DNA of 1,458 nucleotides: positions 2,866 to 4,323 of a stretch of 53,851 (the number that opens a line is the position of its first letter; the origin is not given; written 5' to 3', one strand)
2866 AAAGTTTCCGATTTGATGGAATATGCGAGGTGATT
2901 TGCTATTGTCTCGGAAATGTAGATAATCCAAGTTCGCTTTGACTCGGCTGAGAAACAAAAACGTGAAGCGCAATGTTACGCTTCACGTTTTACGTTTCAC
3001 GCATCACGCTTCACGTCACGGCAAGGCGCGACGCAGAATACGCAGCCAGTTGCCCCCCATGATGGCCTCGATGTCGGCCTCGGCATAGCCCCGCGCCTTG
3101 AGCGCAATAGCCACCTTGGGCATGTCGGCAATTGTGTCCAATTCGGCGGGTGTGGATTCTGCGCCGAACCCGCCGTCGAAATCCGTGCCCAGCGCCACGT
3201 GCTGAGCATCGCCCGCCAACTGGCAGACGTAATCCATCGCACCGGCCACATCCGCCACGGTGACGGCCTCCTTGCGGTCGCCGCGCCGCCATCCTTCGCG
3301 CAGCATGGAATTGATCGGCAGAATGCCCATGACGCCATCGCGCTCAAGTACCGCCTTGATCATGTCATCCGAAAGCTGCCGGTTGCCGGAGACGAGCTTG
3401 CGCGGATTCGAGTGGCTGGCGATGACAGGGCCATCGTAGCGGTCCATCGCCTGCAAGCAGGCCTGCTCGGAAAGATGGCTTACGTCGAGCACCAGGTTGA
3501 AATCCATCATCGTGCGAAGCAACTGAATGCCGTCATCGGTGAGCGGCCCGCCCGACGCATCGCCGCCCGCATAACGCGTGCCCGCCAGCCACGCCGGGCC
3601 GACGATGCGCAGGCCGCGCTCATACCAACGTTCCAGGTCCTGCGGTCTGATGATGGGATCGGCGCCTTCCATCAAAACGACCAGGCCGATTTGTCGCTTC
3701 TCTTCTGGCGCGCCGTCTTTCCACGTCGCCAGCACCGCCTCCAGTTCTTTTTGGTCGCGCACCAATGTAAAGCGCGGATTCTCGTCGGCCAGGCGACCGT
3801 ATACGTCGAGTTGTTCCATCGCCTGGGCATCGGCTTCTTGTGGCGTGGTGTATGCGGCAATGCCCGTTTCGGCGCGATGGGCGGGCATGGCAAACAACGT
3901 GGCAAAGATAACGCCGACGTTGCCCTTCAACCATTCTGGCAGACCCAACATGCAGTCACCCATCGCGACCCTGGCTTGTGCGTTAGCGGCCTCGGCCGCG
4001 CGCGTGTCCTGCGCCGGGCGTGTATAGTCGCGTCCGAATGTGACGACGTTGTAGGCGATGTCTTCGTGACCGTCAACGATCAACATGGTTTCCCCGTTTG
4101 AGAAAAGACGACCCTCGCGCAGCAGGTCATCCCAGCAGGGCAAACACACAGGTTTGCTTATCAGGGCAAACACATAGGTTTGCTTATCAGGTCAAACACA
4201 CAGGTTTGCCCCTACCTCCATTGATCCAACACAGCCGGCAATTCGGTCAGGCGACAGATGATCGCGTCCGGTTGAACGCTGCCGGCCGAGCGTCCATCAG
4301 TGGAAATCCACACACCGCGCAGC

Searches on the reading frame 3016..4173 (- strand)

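Call 82: search_protein_families(library=pfam, proteins=[window:3016-4173:-], max_evalue=0.00001)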
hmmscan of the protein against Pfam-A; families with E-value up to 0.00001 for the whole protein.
window:3016-4173:- (385 aa): 1 family
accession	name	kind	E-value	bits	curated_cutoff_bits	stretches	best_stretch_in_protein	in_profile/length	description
PF01244.27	Peptidase_M19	-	1.3e-59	202.4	26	1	29-381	5-318/319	Membrane dipeptidase (Peptidase family M19)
